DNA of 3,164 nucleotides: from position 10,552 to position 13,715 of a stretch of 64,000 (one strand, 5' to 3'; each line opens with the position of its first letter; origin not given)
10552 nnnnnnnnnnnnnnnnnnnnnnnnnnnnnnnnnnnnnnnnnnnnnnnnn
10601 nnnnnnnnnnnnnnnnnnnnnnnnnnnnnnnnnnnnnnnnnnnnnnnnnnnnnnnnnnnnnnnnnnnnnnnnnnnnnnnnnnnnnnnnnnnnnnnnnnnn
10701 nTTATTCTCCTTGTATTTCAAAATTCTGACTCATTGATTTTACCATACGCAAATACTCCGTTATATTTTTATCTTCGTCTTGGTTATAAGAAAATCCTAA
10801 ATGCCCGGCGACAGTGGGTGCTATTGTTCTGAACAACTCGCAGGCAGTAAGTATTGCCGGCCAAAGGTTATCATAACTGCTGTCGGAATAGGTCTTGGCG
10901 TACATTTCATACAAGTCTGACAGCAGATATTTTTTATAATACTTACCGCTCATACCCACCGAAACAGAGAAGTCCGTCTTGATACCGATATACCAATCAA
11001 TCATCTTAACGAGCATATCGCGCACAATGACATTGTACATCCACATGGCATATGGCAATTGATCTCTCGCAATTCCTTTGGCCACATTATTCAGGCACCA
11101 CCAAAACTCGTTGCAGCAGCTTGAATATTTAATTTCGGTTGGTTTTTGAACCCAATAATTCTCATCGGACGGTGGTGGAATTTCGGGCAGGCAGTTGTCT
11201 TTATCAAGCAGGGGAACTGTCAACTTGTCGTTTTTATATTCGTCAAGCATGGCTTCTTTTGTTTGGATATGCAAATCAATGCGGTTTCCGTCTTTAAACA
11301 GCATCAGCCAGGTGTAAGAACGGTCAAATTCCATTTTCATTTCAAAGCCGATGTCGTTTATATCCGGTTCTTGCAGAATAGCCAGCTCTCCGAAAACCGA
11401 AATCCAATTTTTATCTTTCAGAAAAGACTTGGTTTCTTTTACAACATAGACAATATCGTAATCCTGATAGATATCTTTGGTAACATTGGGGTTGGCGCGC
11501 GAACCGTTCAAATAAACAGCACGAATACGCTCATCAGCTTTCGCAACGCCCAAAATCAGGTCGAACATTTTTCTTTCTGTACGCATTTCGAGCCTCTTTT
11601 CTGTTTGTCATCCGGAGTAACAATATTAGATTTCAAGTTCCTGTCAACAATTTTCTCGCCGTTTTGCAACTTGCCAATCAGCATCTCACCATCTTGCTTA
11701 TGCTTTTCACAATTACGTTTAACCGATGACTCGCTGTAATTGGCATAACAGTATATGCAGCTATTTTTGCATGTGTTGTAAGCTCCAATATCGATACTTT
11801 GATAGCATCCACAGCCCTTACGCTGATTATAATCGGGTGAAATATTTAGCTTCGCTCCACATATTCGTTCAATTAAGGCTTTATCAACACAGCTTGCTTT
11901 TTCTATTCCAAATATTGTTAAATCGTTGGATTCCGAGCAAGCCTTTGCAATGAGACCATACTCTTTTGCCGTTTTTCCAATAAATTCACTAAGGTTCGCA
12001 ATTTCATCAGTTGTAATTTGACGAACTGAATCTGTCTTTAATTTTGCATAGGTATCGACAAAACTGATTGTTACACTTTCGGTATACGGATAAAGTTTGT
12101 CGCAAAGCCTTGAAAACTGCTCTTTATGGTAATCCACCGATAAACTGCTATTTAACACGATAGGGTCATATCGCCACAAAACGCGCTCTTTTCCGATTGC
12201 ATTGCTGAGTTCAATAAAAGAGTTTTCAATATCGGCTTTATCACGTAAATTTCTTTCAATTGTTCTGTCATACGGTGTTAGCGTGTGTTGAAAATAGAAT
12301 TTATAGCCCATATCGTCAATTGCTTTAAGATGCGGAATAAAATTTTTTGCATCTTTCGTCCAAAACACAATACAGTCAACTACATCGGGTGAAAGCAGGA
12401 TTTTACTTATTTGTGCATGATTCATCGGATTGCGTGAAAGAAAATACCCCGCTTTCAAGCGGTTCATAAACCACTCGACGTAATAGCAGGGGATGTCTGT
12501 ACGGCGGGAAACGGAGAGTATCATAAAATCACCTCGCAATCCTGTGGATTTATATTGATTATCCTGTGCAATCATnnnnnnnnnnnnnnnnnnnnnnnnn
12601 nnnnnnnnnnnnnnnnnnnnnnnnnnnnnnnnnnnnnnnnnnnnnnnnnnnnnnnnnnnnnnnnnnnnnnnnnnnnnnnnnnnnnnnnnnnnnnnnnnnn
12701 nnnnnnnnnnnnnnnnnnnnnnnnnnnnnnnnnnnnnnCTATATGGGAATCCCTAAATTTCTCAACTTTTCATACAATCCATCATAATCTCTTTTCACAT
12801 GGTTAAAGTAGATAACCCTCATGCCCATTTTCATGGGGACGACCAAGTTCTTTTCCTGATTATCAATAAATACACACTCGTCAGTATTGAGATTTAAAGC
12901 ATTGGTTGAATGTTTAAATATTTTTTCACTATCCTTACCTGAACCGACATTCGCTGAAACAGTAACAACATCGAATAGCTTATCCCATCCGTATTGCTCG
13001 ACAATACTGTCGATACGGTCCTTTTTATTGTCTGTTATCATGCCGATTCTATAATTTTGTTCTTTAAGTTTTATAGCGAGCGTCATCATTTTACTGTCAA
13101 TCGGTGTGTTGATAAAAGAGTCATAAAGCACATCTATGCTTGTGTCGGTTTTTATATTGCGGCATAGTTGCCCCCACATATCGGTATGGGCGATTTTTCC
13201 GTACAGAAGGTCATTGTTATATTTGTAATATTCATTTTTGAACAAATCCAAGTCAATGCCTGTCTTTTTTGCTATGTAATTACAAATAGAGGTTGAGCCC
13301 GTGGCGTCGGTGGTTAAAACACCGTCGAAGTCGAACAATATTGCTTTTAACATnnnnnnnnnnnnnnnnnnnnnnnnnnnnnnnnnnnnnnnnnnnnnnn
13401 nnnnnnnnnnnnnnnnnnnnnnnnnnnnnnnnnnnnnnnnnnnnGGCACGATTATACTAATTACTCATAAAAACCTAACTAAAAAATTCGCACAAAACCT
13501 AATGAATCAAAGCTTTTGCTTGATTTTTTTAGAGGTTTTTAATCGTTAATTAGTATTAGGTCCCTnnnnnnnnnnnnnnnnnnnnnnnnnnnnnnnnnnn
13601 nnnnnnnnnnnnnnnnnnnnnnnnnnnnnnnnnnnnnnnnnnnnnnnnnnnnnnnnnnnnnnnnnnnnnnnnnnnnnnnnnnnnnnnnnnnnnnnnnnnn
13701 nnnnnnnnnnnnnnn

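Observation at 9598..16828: Repeat-punctuated, single-strand array of accessory genes including ant(6) aminoglycoside resistance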

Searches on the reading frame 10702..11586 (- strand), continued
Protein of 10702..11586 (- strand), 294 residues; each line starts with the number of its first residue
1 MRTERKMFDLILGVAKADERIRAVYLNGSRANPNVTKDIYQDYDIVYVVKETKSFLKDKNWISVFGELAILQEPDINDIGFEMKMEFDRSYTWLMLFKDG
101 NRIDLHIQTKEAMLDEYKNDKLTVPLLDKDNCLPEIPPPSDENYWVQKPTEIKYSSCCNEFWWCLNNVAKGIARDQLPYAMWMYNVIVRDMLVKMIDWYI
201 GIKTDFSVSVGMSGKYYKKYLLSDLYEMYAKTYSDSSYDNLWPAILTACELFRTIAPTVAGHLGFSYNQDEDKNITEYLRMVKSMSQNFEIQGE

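Call 36: find_encoding_contigs(protein=P0008, flank=10000, max_places=3)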
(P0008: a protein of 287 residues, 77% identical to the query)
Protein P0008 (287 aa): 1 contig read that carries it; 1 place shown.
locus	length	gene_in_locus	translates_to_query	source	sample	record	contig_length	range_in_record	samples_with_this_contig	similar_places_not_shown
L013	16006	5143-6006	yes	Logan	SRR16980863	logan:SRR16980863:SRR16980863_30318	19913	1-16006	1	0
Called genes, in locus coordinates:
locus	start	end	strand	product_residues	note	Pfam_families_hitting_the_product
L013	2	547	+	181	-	?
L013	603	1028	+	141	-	PF18029:Glyoxalase_6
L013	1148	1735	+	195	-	PF04229:GrpB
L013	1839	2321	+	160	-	PF11447:DUF3201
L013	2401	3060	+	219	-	PF13529:Peptidase_C39_2 (weak)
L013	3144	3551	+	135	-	PF00583:Acetyltransf_1, PF13673:Acetyltransf_10, PF13508:Acetyltransf_7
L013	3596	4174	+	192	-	-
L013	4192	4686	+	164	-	PF13302:Acetyltransf_3 (weak), PF00583:Acetyltransf_1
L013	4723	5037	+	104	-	PF03795:YCII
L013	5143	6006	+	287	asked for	PF04439:Adenyl_transf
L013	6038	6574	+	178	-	PF13673:Acetyltransf_10 (weak), PF00583:Acetyltransf_1, PF13508:Acetyltransf_7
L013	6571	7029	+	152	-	PF00583:Acetyltransf_1, PF13673:Acetyltransf_10, PF13420:Acetyltransf_4 (weak), PF13508:Acetyltransf_7, PF08445:FR47 (weak)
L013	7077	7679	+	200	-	PF13420:Acetyltransf_4, PF00583:Acetyltransf_1, PF13673:Acetyltransf_10 (weak), PF13508:Acetyltransf_7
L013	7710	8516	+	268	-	PF01209:Ubie_methyltran, PF05175:MTS, PF13489:Methyltransf_23, PF13847:Methyltransf_31, PF08241:Methyltransf_11, PF08242:Methyltransf_12, PF13649:Methyltransf_25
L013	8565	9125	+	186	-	-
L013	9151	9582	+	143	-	PF00719:Pyrophosphatase (weak)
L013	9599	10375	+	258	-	PF12746:GNAT_acetyltran, PF00583:Acetyltransf_1 (weak)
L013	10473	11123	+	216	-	PF00702:Hydrolase, PF08282:Hydrolase_3 (faint), PF12710:HAD, PF13419:HAD_2, PF13242:Hydrolase_like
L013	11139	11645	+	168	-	-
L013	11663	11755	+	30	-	-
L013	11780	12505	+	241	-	PF00702:Hydrolase, PF13419:HAD_2, PF13242:Hydrolase_like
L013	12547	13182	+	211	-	PF00302:CAT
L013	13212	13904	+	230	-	PF00561:Abhydrolase_1, PF12146:Hydrolase_4, PF12697:Abhydrolase_6, PF03096:Ndr (weak), PF03959:FSH1 (weak)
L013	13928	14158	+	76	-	PF01361:Tautomerase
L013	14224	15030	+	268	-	PF01936:NYN, PF12872:OST-HTH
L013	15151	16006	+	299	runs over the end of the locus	PF07155:ECF-ribofla_trS, PF12822:ECF_trnsprt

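Call 37: find_encoding_contigs(protein=P0007, flank=10000, max_places=3)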
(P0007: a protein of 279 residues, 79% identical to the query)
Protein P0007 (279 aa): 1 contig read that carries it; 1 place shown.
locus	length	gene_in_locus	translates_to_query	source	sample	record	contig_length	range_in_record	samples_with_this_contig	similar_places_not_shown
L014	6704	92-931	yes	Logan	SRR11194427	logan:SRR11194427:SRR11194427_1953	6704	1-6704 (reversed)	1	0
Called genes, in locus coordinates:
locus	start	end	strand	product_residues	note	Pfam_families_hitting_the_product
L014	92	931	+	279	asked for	PF04439:Adenyl_transf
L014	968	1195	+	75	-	PF13673:Acetyltransf_10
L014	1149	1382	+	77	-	-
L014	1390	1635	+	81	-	-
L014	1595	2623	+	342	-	PF00248:Aldo_ket_red, PF13484:Fer4_16 (faint), PF13183:Fer4_8 (weak), PF13187:Fer4_9 (weak), PF13534:Fer4_17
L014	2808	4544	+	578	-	PF00664:ABC_membrane, PF00005:ABC_tran, PF02463:SMC_N (weak)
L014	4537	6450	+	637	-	PF00664:ABC_membrane, PF00005:ABC_tran, PF13304:AAA_21 (faint)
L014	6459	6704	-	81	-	?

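Call 56: find_encoding_contigs(protein=P0004, flank=6000, max_places=3)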
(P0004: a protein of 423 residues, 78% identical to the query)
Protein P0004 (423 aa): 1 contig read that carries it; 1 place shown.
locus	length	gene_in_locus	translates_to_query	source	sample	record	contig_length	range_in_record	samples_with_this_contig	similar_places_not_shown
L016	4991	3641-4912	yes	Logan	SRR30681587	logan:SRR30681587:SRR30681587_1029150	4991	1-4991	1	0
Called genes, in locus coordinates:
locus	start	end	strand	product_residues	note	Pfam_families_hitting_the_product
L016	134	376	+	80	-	-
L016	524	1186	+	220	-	PF17676:Peptidase_S66C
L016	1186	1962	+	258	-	PF01209:Ubie_methyltran (weak), PF08241:Methyltransf_11, PF13649:Methyltransf_25, PF13847:Methyltransf_31 (weak)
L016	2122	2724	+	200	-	PF13338:AbiEi_4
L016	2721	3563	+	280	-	PF08843:AbiEii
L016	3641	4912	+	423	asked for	PF04439:Adenyl_transf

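Call 57: find_encoding_contigs(protein=P0002, flank=6000, max_places=3)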
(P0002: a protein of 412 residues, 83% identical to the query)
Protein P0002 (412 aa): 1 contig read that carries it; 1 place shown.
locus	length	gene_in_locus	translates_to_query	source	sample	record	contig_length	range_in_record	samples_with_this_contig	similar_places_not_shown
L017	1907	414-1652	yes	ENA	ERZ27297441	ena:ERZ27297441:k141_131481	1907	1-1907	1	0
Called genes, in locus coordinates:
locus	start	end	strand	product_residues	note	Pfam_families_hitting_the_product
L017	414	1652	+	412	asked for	PF04439:Adenyl_transf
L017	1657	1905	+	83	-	?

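Call 59: search_solved_structures(query=window:10702-11586:-, show_alignments=2)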
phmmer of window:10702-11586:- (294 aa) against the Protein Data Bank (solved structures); distinct sequences matched with E-value up to 0.001: 2.
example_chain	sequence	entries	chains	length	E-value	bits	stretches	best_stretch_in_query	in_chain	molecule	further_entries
8vxb_A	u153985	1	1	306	3.1e-64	220.1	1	1-283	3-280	Streptomycin aminoglycoside adenylyltransferase ant(6)-Ib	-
2pbe_A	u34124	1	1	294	1.9e-57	197.9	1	1-280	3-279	Aminoglycoside 6-adenylyltransferase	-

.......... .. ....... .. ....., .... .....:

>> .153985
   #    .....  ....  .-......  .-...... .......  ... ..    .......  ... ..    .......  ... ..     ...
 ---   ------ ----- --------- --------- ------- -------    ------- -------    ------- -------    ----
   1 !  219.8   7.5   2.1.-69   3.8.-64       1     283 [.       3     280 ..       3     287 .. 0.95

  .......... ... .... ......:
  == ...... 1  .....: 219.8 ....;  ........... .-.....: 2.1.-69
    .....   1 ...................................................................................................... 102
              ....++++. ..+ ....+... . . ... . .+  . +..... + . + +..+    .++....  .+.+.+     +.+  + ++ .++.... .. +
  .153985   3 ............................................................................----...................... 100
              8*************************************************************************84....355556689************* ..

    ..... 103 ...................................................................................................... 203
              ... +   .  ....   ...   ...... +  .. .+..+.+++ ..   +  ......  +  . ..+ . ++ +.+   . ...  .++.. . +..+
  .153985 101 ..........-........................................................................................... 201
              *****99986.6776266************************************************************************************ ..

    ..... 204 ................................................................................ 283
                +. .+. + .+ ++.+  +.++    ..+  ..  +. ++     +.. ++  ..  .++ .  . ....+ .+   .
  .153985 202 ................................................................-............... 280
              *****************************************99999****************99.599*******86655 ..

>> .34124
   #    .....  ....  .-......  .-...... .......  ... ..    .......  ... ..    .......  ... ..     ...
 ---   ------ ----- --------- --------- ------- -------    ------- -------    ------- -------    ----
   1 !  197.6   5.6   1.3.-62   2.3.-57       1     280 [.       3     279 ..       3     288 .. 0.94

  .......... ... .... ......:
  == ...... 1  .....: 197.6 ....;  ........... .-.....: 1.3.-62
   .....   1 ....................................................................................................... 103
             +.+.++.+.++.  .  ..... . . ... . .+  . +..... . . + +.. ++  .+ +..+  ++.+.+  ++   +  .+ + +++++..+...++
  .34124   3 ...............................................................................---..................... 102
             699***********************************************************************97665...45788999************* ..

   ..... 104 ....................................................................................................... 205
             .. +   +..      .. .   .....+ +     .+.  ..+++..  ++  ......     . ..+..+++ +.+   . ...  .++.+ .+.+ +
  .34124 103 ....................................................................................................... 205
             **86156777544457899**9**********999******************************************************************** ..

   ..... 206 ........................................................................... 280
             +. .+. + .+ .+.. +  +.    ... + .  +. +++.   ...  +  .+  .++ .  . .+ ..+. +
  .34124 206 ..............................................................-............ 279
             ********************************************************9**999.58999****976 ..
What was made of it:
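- On ANT(6) aminoglycoside resistance enzyme: E = 3e-64 to PDB 8VXB (call 59).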

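Call 63: find_encoding_contigs(protein=P0122, flank=8000, max_places=4)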
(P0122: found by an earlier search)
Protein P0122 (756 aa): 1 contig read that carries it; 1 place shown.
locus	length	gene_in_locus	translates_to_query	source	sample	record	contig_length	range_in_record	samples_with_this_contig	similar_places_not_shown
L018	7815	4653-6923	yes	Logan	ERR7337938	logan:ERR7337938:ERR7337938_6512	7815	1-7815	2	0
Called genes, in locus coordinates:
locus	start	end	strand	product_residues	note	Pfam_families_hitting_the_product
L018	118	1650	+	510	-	PF07690:MFS_1, PF13347:MFS_2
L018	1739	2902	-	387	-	PF00970:FAD_binding_6, PF00175:NAD_binding_1, PF00111:Fer2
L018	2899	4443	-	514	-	PF00890:FAD_binding_2 (faint), PF01266:DAO (weak), PF01593:Amino_oxidase, PF01946:Thi4 (weak), PF03486:HI0933_like (faint), PF07992:Pyr_redox_2 (faint), PF12831:FAD_oxidored, PF13450:NAD_binding_8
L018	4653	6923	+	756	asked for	PF02901:PFL-like, PF01228:Gly_radical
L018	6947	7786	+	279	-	PF13353:Fer4_12 (weak), PF04055:Radical_SAM, PF12837:Fer4_6 (faint), PF00037:Fer4 (faint)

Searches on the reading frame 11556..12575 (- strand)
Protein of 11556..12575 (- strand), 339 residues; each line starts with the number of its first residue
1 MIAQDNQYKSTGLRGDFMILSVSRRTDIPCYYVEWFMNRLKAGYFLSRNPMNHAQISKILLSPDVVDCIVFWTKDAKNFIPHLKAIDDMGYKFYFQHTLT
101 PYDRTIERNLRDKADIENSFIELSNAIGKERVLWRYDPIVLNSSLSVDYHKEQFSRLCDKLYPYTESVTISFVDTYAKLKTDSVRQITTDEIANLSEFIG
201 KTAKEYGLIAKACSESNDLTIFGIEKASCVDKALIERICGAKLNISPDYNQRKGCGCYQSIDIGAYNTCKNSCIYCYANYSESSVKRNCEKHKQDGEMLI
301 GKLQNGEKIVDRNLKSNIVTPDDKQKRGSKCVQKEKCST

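Call 8: search_protein_families(library=pfam, proteins=[window:11556-12575:-], max_evalue=0.01)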
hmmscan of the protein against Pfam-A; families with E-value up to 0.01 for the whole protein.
window:11556-12575:- (339 aa): 1 family
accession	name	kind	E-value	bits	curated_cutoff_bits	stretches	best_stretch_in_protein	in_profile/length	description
PF08902.16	DUF1848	-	7.8e-98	327.9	30.5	1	19-278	1-262/262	Domain of unknown function (DUF1848)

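Call 25: search_protein_families(library=ncbifam, proteins=[window:11556-12575:-], max_evalue=0.001)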
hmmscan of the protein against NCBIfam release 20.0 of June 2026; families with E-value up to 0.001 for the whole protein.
window:11556-12575:- (339 aa): 0 families

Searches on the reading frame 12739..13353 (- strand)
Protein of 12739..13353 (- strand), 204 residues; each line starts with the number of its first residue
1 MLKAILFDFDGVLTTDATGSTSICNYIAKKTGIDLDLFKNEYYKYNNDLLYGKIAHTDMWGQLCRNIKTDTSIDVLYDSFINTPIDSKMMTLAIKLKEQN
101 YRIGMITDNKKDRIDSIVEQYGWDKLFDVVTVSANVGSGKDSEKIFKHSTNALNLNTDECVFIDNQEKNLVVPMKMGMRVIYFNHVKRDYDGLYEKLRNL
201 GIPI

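Call 8: search_protein_families(library=pfam, proteins=[window:12739-13353:-], max_evalue=0.01)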
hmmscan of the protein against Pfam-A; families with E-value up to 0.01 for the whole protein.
window:12739-13353:- (204 aa): 2 families
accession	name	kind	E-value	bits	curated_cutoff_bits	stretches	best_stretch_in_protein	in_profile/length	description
PF13419.12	HAD_2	-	4e-16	60.1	23.8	1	5-181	1-176/178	Haloacid dehalogenase-like hydrolase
PF00702.32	Hydrolase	-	6.3e-15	56.5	26.4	1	3-165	2-179/191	haloacid dehalogenase-like hydrolase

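Call 21: find_encoding_contigs(protein=window:12739-13353:-, flank=10000, max_places=10)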
Protein window:12739-13353:- (204 aa): no gene with exactly this product is on record in the collection.

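Call 25: search_protein_families(library=ncbifam, proteins=[window:12739-13353:-], max_evalue=0.001)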
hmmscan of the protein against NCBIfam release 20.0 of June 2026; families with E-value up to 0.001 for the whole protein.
window:12739-13353:- (204 aa): 21 families
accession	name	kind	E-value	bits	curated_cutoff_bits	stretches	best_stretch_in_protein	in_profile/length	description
TIGR02253.1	CTE7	subfamily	9.4e-17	61.5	169.75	1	1-188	1-199/221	TIGR02253 family HAD-type hydrolase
TIGR02247.1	HAD-1A3-hyp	subfamily_domain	1.4e-13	51.1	125.4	1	2-188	2-200/211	epoxide hydrolase N-terminal domain-like phosphatase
TIGR02252.1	DREG-2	subfamily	4.4e-11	42.9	155.2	1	85-181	106-202/203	HAD hydrolase, REG-2-like, family IA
TIGR01509.1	HAD-SF-IA-v3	subfamily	8.9e-10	38.9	29.4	1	118-181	91-152/154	HAD-IA family hydrolase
TIGR01990.1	bPGM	equivalog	3.6e-09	36.8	189.4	1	89-169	94-172/187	beta-phosphoglucomutase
TIGR02009.1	PGMB-YQAB-SF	subfamily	3.3e-08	33.9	153.35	1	3-167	2-170/186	beta-phosphoglucomutase family hydrolase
TIGR01993.1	Pyr-5-nucltdase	equivalog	6.2e-08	32.7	142.9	1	79-181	77-181/183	pyrimidine 5'-nucleotidase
NF006976.0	PRK09449.1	equivalog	1e-07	31.7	183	1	92-189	103-201/225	pyrimidine 5'-nucleotidase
NF009804.0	PRK13288.1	equivalog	6.8e-07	29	218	1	95-172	93-170/215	pyrophosphatase PpaX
NF009695.0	PRK13222.1-2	equivalog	3.4e-06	26.7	225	1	95-172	105-182/226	phosphoglycolate phosphatase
NF046057.1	bifunc_MtlD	equivalog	3.7e-06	25.6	800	1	84-194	92-202/683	bifunctional mannitol-1-phosphate dehydrogenase/phosphatase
NF008087.0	PRK10826.1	equivalog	3.9e-06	26.6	191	1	3-183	8-191/222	hexitol phosphatase HxpB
NF006991.0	PRK09456.1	equivalog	4.3e-06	26.5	295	1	52-183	50-184/199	glucose-1-phosphatase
TIGR02254.1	YjjG_YfnB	equivalog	7.9e-06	25.5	159.9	1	4-186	3-199/223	YjjG family noncanonical pyrimidine nucleotidase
TIGR01549.1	HAD-SF-IA-v1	subfamily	2.3e-05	24.8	23.3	0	99-162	75-134/149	HAD-IA family hydrolase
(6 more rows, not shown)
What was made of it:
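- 12739..13353 (-): HAD-family hydrolase gene, lying between c2 and c3. calls 8, 25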

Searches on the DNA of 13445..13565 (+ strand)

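Call 40: search_dna_similar(query=window:13445-13565:+, collection=plasmids, mode=distant, max_evalue=1)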
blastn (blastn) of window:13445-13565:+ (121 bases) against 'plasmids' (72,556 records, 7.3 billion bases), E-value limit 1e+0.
Records with a match: 8; places in all: 8; records where one place covers at least 80% of the query: 0.
Best place of each record, by identity: 80-90% 1; 60-80% 7.
By first word of the organism name: Bacillus 7; Clostridium 1.
By predicted mobility (MOB-suite, as given by PLSDB): non-mobilizable 7; conjugative 1.
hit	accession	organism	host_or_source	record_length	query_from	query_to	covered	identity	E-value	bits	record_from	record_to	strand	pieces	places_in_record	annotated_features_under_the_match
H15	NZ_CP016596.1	Bacillus cereus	cell culture,Korean fermented food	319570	66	115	41%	77.4%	3e-1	41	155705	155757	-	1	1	none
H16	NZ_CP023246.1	Bacillus cereus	bacteria,pure culture,air in Laboratory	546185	66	115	41%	77.4%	3e-1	41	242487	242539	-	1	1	bifunctional diguanylate cyclase/phosphodiesterase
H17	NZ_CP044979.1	Bacillus thuringiensis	whole organism,soil sample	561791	66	115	41%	77.4%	3e-1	41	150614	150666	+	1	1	GGDEF domain-containing phosphodiesterase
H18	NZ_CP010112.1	Bacillus thuringiensis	soil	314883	66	115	41%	77.4%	3e-1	41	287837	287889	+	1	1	none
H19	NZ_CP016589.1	Bacillus thuringiensis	Mono isolate,Ginseng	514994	66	115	41%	77.4%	3e-1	41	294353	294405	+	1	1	bifunctional diguanylate cyclase/phosphodiesterase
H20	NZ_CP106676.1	Bacillus cereus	cell culture,soil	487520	66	115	41%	77.4%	3e-1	41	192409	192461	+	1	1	bifunctional diguanylate cyclase/phosphodiesterase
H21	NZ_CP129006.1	Bacillus cereus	cattle,Isolated from the spleen of ...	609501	66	115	41%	77.4%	3e-1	41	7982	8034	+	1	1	GGDEF domain-containing phosphodiesterase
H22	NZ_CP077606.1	Clostridium tagluense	single colony,lamb meat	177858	63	96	28%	88.6%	9e-2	43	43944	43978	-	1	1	hypothetical protein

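Call 41: search_dna_similar(query=window:13445-13565:+, collection=phages, mode=distant, max_evalue=1)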
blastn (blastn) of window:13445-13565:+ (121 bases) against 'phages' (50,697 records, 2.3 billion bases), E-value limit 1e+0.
No match.
